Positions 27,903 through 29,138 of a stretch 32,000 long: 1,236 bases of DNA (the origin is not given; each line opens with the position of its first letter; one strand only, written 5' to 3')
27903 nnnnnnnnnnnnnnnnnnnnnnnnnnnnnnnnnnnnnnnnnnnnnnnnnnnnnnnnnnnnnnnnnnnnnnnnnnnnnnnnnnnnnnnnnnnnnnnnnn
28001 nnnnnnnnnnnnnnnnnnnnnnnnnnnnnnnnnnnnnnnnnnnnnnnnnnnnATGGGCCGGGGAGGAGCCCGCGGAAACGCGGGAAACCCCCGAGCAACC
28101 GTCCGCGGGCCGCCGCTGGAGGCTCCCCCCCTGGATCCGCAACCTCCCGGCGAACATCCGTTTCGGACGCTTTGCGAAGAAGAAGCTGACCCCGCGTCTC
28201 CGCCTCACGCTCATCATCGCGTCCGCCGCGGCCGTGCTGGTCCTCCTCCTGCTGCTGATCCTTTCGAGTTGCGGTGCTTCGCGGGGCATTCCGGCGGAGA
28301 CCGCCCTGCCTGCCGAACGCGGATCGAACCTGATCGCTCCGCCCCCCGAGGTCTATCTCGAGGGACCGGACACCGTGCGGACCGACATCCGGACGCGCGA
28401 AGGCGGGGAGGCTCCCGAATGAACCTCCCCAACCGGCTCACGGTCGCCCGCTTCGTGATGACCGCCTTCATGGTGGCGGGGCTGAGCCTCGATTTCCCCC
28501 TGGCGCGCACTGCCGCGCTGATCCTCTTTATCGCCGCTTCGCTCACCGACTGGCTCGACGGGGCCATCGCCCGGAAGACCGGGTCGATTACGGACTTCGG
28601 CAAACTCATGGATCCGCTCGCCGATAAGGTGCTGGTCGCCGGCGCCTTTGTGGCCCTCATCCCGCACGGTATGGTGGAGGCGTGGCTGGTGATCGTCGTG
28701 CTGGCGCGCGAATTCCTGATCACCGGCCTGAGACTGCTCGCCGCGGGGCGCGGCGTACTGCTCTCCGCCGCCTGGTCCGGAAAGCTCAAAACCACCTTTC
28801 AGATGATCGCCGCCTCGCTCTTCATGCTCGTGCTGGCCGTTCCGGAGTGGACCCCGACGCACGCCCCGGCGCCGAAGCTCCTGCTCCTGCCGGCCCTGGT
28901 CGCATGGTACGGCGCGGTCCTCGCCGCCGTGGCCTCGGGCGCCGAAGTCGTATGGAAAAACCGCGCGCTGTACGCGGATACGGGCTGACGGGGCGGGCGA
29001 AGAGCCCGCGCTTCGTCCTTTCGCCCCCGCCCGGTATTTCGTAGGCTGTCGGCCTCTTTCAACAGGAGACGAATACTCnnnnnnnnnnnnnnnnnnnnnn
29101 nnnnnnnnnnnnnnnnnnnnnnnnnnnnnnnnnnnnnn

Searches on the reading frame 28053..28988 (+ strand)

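Call 80: search_protein_families(library=pfam, proteins=[window:28053-28988:+], max_evalue=0.001)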
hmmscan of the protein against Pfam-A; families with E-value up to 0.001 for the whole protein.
window:28053-28988:+ (311 aa): 1 family
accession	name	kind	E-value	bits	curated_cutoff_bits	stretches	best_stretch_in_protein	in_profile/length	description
PF01066.26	CDP-OH_P_transf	-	9.2e-38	130.5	22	1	123-273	1-138/152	CDP-alcohol phosphatidyltransferase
